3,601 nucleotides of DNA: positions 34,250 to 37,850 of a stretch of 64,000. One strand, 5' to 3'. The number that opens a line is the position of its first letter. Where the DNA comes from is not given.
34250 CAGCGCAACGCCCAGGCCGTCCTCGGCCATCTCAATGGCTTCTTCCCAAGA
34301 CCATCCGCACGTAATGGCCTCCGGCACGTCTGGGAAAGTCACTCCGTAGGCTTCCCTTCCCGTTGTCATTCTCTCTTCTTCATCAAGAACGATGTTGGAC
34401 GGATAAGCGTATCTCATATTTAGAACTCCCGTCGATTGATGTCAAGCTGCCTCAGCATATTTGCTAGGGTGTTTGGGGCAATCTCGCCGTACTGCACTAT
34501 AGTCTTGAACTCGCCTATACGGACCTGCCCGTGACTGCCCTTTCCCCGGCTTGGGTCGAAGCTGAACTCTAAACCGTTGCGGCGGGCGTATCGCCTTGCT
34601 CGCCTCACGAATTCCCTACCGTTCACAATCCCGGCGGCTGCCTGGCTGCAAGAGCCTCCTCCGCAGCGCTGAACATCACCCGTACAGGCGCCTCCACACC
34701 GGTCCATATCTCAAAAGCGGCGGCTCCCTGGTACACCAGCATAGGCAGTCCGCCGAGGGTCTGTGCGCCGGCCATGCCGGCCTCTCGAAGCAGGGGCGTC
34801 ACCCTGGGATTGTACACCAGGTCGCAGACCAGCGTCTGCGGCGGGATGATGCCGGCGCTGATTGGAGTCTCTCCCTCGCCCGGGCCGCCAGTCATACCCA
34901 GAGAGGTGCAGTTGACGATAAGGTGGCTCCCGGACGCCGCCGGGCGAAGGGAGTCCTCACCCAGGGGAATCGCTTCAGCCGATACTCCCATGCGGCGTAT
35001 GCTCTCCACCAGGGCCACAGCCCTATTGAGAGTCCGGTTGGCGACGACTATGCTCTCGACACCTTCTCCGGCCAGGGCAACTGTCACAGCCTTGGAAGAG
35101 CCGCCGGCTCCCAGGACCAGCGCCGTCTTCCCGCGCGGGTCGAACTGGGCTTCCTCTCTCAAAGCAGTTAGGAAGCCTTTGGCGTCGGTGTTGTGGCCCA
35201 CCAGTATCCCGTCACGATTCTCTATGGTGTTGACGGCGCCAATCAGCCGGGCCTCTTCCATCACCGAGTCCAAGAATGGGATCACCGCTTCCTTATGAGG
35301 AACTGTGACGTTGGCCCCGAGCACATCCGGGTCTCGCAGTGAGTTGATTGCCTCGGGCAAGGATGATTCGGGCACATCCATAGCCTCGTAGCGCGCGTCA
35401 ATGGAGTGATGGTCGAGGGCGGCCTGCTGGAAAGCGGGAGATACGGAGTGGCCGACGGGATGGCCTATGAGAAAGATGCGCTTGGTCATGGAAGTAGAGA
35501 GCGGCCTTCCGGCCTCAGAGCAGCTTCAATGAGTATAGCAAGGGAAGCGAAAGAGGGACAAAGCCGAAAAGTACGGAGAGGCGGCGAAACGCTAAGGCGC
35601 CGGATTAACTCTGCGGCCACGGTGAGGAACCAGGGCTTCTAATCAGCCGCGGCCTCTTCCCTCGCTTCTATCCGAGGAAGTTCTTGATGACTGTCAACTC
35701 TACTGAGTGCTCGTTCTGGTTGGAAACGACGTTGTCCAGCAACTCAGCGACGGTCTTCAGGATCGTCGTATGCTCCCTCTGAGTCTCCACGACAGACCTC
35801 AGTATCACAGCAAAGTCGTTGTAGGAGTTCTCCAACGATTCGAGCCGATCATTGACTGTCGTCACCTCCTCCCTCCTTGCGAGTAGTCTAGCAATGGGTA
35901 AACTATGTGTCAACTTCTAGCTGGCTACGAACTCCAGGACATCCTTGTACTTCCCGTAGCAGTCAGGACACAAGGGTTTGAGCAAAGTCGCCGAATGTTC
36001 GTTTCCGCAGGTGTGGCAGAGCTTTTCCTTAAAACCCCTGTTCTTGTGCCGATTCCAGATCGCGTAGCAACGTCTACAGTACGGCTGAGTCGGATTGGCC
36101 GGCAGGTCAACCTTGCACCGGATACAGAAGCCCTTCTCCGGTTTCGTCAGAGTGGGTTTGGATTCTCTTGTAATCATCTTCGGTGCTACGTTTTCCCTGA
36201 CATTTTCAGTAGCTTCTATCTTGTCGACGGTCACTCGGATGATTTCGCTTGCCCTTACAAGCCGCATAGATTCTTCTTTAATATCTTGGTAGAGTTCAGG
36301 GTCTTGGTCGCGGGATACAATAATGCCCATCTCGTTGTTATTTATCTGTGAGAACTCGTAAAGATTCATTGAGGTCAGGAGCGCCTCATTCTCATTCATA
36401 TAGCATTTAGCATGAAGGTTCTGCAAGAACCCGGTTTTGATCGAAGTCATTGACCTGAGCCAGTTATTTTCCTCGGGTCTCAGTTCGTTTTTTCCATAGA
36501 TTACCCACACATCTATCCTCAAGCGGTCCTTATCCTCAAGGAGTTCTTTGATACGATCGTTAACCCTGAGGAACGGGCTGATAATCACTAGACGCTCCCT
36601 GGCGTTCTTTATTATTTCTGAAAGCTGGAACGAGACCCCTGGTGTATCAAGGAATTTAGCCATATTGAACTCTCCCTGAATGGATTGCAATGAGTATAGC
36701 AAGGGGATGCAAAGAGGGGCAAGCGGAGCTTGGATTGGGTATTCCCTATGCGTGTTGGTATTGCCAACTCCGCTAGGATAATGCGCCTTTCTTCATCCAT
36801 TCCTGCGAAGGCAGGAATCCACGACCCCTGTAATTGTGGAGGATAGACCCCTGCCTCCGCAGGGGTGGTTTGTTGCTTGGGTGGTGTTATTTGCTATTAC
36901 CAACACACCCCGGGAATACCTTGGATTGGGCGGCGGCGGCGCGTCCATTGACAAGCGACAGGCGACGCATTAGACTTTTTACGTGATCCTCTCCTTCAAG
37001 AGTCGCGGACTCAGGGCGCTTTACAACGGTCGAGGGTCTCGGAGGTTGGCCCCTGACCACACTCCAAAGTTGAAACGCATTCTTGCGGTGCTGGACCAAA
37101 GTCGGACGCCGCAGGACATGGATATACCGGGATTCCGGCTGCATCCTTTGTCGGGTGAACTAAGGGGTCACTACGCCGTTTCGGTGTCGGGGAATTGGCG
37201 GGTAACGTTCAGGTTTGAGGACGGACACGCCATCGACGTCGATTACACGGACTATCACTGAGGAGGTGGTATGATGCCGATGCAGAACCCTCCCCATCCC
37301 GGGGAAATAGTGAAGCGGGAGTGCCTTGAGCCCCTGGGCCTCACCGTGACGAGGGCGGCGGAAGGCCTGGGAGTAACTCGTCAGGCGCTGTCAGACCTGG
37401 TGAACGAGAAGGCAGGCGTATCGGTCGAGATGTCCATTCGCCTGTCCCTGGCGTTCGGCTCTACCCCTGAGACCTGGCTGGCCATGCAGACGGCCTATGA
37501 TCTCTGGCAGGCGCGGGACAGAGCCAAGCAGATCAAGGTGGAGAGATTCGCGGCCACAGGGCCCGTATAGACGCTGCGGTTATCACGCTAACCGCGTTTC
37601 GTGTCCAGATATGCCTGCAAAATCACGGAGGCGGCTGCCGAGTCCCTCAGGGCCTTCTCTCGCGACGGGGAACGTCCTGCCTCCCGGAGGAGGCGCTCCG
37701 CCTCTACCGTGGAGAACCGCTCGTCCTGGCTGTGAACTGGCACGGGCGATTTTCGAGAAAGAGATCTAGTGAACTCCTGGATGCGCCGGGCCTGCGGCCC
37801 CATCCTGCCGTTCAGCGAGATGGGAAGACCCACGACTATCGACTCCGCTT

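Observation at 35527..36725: PLD-nuclease/double zinc-ribbon gene plus small coiled-coil gene, bracketed by a duplicated aroE promoter: candidate undescribed defence or toxin module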

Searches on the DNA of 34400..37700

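Call 69: search_rna_families(source=window, start=34400, end=37700, threshold=evalue, max_evalue=1)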
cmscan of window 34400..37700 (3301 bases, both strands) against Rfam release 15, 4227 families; matches with E-value up to 1: 0.
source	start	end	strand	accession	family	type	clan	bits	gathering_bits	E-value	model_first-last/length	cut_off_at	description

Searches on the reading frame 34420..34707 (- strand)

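Call 4: search_protein_families(library=pfam, proteins=[window:34420-34707:-], max_evalue=0.1)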
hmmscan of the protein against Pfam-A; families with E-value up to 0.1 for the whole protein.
window:34420-34707:- (95 aa): 1 family
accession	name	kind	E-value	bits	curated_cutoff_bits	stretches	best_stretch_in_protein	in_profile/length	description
PF07927.17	HicA_toxin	-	0.03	14.9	27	1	50-90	13-58/58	HicA toxin of bacterial toxin-antitoxin,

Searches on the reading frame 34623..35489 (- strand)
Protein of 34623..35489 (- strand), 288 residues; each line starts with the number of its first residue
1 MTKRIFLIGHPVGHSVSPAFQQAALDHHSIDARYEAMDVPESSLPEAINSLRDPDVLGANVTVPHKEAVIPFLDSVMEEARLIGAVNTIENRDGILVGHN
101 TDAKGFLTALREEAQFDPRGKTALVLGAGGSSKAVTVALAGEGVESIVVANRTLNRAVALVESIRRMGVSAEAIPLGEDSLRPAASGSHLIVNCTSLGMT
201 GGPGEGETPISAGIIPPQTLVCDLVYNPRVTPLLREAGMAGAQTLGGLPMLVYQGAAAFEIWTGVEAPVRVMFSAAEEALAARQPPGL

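Call 4: search_protein_families(library=pfam, proteins=[window:34623-35489:-], max_evalue=0.1)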
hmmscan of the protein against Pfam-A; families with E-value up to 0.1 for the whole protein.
window:34623-35489:- (288 aa): 4 families
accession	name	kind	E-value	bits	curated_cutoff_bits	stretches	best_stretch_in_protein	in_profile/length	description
PF08501.16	Shikimate_dh_N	-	2.2e-28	98.7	27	1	7-89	1-83/83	Shikimate dehydrogenase substrate binding domain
PF18317.6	SDH_C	-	2.9e-13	49.7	25.8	1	247-272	1-26/31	Shikimate 5'-dehydrogenase C-terminal domain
PF01488.26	Shikimate_DH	-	6.9e-09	36.3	24.3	1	118-176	10-66/138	Shikimate / quinate 5-dehydrogenase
PF03435.24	Sacchrp_dh_NADP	-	0.00023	21.9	25.1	1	124-195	2-76/129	Saccharopine dehydrogenase NADP binding domain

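Call 33: find_related_loci(query=window:34623-35489:-, collection=genome_contigs, flank=6000)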
Query window:34623-35489:- (288 aa) in genome_contigs; peptide patterns used: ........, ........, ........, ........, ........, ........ (x = any residue, [..] = any of these).
367 stretches matched a pattern; 269 encode a relative of the query (tblastn E <= 1e-3); the best 80 are kept; 80 distinct loci.
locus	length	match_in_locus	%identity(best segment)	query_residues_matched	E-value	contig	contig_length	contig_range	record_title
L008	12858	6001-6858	95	1-286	4e-170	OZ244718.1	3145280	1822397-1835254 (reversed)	MAG: Dehalococcoidia bacterium isolate 64a180b2-7017-4824-b5be-e5f766f304e8 genome assembly, chromosome: 1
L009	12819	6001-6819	82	1-273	7e-149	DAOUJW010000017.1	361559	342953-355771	MAG TPA_asm: Dehalococcoidia bacterium isolate S34_281 k113_895121, whole genome shotgun sequence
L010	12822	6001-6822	81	1-274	9e-146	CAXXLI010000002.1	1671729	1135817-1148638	MAG: Dehalococcoidia bacterium isolate 9897fa5f-a7d9-472a-8fac-ec7462edf643 genome assembly, contig: contig_2, whole gen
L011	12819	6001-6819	84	1-273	7e-145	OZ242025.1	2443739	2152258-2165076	MAG: Dehalococcoidia bacterium isolate 154789fe-1cbe-4e12-9e25-a4d867c0b0dd genome assembly, chromosome: 1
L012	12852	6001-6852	79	1-284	4e-133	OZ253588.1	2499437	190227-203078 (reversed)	MAG: Dehalococcoidia bacterium isolate 31fdc4cb-e045-4297-a560-ce773dd45a62 genome assembly, chromosome: 1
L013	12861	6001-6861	74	1-287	1e-131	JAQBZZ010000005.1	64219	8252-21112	MAG: Chloroflexota bacterium isolate casp150-mb.79 NODE_1098_length_64219_cov_0.092420, whole genome shotgun sequence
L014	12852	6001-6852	76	1-284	8e-130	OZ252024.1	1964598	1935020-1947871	MAG: Dehalococcoidia bacterium isolate f4139050-05f1-4a12-a253-3081a27a263f genome assembly, chromosome: 1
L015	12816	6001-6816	74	1-273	6e-130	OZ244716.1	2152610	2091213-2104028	MAG: Dehalococcoidia bacterium isolate 5fa05855-5253-4680-9f73-9ee1ceb5e725 genome assembly, chromosome: 1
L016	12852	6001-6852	77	1-284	1e-125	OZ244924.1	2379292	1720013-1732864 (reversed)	MAG: Dehalococcoidia bacterium isolate e5f2f67f-80f5-4dea-8d85-3d806a77b3c6 genome assembly, chromosome: 1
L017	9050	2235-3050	73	1-273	5e-125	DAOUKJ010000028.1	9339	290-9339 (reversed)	MAG TPA_asm: Dehalococcoidia bacterium isolate S5_322 k113_266701, whole genome shotgun sequence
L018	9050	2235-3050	73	1-273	5e-125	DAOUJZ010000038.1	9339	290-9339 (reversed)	MAG TPA_asm: Dehalococcoidia bacterium isolate S34_284 k113_266701, whole genome shotgun sequence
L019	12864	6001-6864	95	1-288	2e-180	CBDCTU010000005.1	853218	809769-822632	MAG: Dehalococcoidia bacterium isolate 3d670e24-0b6f-4f35-9e2a-ae370501de79 genome assembly, contig: contig_5, whole gen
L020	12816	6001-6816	70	1-273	1e-123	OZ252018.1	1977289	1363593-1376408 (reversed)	MAG: Dehalococcoidia bacterium isolate 499dd542-333f-422b-be0b-536fd8ac2dbc genome assembly, chromosome: 1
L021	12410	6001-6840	72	1-280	6e-117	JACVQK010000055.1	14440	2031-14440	MAG: Dehalococcoidia bacterium isolate B4_bin.23 scaffold_1692, whole genome shotgun sequence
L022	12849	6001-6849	69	1-283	9e-117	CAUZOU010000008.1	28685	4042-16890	MAG: Dehalococcoidia bacterium isolate CB9_331.98 genome assembly, contig: Ga0302133_10000360, whole genome shotgun sequ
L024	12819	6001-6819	71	1-274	2e-123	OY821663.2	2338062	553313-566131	MAG: Dehalococcoidia bacterium isolate 04ec0ed8-798b-4585-a8de-e3c995a4e665 genome assembly, chromosome: 1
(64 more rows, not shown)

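Call 95: search_protein_families(library=pfam, proteins=[L024:2368-5136:-, L024:5346-5774:-, L020:2748-5045:-, L020:5021-5716:-, L015:2747-5023:-, L015:5020-5715:-], max_evalue=0.0001)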
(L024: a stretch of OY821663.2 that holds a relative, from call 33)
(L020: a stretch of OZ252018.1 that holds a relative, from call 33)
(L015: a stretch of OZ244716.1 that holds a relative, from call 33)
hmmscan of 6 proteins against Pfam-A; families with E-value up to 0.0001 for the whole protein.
L024:2368-5136:- (922 aa): 1 family
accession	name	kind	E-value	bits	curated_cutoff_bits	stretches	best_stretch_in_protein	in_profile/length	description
PF02687.27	FtsX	-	1.1e-09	38.9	25.5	2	799-903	2-107/120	FtsX-like permease C-terminal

L024:5346-5774:- (142 aa): 0 families

L020:2748-5045:- (765 aa): 1 family
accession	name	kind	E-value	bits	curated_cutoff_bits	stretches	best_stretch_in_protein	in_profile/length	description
PF02687.27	FtsX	-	9.5e-07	29.3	25.5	1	642-754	2-119/120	FtsX-like permease C-terminal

L020:5021-5716:- (231 aa): 5 families
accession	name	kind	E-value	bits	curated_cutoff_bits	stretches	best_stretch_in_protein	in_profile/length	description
PF00005.33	ABC_tran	-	2.8e-30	106.1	25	1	25-174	1-136/137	ABC transporter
PF13304.12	AAA_21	-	1.4e-07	32.3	27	0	38-61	2-25/304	AAA domain, putative AbiEii toxin, Type IV TA system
PF02463.25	SMC_N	-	2.5e-06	27.5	40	0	145-219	135-211/220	RecF/RecN/SMC N terminal domain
PF13555.12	AAA_29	-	2.2e-05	24.5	27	1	27-58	14-45/61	P-loop containing region of AAA domain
PF13481.12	AAA_25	-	7.9e-05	22.8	27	0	32-56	30-54/195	AAA domain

L015:2747-5023:- (758 aa): 1 family
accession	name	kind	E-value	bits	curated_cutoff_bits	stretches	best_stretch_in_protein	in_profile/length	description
PF02687.27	FtsX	-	1.3e-05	25.6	25.5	1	635-742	2-114/120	FtsX-like permease C-terminal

L015:5020-5715:- (231 aa): 4 families
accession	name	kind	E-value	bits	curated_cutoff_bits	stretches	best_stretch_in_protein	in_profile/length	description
PF00005.33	ABC_tran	-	3.1e-30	106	25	1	25-174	1-136/137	ABC transporter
PF13304.12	AAA_21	-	2.6e-07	31.4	27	0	38-61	2-25/304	AAA domain, putative AbiEii toxin, Type IV TA system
PF02463.25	SMC_N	-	1.8e-06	28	40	0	144-219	134-211/220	RecF/RecN/SMC N terminal domain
PF13555.12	AAA_29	-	2.2e-05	24.5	27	1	27-58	14-45/61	P-loop containing region of AAA domain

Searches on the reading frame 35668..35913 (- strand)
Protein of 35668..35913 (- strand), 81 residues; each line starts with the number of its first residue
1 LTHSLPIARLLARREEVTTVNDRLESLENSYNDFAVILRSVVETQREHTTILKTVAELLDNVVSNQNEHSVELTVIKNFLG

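Call 4: search_protein_families(library=pfam, proteins=[window:35668-35913:-], max_evalue=0.1)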
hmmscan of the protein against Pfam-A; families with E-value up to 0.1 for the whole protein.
window:35668-35913:- (81 aa): 3 families
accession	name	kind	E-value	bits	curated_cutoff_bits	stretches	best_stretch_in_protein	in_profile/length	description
PF20155.4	TMP_3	-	0.029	14.5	41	1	11-71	4-64/192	Tape measure protein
PF01110.22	CNTF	-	0.046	13.5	22.7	1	6-50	57-99/194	Ciliary neurotrophic factor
PF19458.4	DUF5995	-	0.062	13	27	1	4-73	111-179/225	Family of unknown function (DUF5995)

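Call 6: search_protein_families(library=padloc, proteins=[window:35668-35913:-], max_evalue=1)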
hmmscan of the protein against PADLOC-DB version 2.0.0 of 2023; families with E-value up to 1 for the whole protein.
window:35668-35913:- (81 aa): 1 family
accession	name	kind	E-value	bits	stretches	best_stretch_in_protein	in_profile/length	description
PDLC00006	DruC1|DruC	-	0.003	14.1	1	5-79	151-225/626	Unknown function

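Call 7: search_protein_families(library=ncbifam, proteins=[window:35668-35913:-], max_evalue=1)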
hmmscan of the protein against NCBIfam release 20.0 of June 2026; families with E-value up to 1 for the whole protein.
window:35668-35913:- (81 aa): 1 family
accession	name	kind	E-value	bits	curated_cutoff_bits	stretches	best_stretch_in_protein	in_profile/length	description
NF008167.0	PRK10917.2-1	equivalog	0.017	13.2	995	1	8-76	17-85/744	ATP-dependent DNA helicase RecG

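Call 8: search_protein_families(library=phrogs, proteins=[window:35668-35913:-], max_evalue=1)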
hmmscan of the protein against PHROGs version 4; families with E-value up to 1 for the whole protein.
window:35668-35913:- (81 aa): 6 families
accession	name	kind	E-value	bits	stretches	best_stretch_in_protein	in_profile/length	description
phrog_10104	-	unknown function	5.1e-05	24.4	1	7-71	6-71/76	-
phrog_3808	-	unknown function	0.025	15.8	1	28-69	23-64/116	-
phrog_5851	-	unknown function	0.1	13.6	1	21-58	24-62/64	-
phrog_25947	-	other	0.11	13.8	1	14-69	8-63/79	hol-like chemotaxis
phrog_7147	-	unknown function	0.18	13.5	1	17-69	7-53/105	-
phrog_24169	-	unknown function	0.24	12.5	0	53-68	2-17/45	-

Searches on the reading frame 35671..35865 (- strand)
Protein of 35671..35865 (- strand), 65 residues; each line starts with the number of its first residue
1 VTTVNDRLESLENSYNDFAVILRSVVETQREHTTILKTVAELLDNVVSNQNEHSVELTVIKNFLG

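Call 17: find_homologous_proteins(query=window:35671-35865:-, max_evalue=0.01)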
Query seq(65 aa) (65 aa): 5 proteins with E <= 0.01 among 5 candidates.
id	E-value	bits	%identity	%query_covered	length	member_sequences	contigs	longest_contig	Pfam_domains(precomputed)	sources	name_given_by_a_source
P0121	1.5e-31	124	78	100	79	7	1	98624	-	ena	-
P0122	2.1e-31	123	97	100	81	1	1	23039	-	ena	-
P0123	6.0e-30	119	82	100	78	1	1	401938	-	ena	-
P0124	1.1e-21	93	96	77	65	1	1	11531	-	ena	-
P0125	9.9e-16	74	93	65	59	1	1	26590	-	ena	-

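Call 20: find_encoding_contigs(protein=P0121, flank=5000, max_places=2)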
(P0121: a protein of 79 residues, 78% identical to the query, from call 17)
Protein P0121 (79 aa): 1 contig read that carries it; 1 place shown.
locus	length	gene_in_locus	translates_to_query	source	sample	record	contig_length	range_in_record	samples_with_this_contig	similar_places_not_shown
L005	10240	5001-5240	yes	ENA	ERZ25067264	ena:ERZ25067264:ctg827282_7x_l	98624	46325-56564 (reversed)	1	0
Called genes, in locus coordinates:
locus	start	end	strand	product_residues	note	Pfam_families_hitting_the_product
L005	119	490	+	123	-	PF00903:Glyoxalase, PF22677:Ble-like_N (faint)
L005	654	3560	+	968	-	PF01411:tRNA-synt_2c, PF07973:tRNA_SAD, PF02272:DHHA1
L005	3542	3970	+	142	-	PF03652:RuvX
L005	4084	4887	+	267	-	PF13091:PLDc_2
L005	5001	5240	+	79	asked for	-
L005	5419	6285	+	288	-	PF08501:Shikimate_dh_N, PF03435:Sacchrp_dh_NADP (faint), PF01488:Shikimate_DH, PF18317:SDH_C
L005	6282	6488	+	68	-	-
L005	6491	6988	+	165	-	PF15970:HicB-like_2, PF15919:HicB_lk_antitox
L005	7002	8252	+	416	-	PF01264:Chorismate_synt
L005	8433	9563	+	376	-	PF00696:AA_kinase, PF01472:PUA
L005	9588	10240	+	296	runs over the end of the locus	PF12183:NotI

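Call 21: find_encoding_contigs(protein=P0123, flank=5000, max_places=2)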
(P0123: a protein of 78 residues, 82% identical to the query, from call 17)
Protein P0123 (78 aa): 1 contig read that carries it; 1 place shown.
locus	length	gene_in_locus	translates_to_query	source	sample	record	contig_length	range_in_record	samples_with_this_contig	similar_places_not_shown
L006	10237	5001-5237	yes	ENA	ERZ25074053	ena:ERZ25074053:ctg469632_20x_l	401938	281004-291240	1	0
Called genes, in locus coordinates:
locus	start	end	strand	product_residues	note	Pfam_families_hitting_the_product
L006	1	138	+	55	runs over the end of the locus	-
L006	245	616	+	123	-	PF00903:Glyoxalase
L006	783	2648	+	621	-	PF01411:tRNA-synt_2c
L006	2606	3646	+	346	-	PF07973:tRNA_SAD, PF02272:DHHA1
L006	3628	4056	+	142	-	PF03652:RuvX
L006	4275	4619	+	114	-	-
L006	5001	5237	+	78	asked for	-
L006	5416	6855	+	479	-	PF03435:Sacchrp_dh_NADP (faint), PF08501:Shikimate_dh_N, PF01488:Shikimate_DH, PF18317:SDH_C, PF15919:HicB_lk_antitox (weak), PF15970:HicB-like_2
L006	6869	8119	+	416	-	PF01264:Chorismate_synt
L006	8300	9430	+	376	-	PF00696:AA_kinase, PF01472:PUA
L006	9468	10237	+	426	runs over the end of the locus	PF01555:N6_N4_Mtase (faint)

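Call 22: find_encoding_contigs(protein=P0122, flank=5000, max_places=2)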
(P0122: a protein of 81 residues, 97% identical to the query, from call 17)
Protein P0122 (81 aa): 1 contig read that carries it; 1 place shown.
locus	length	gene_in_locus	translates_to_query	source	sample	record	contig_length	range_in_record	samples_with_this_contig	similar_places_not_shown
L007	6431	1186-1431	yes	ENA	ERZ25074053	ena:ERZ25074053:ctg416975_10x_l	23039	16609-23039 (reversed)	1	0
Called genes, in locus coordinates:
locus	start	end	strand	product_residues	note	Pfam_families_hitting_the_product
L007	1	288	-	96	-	?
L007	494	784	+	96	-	-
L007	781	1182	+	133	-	-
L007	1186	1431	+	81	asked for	-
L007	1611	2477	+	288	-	PF08501:Shikimate_dh_N, PF01488:Shikimate_DH, PF18317:SDH_C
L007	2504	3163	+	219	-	PF15970:HicB-like_2, PF15919:HicB_lk_antitox (weak)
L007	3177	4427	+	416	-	PF01264:Chorismate_synt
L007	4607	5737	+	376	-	PF00696:AA_kinase, PF01472:PUA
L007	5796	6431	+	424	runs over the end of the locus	PF00171:Aldedh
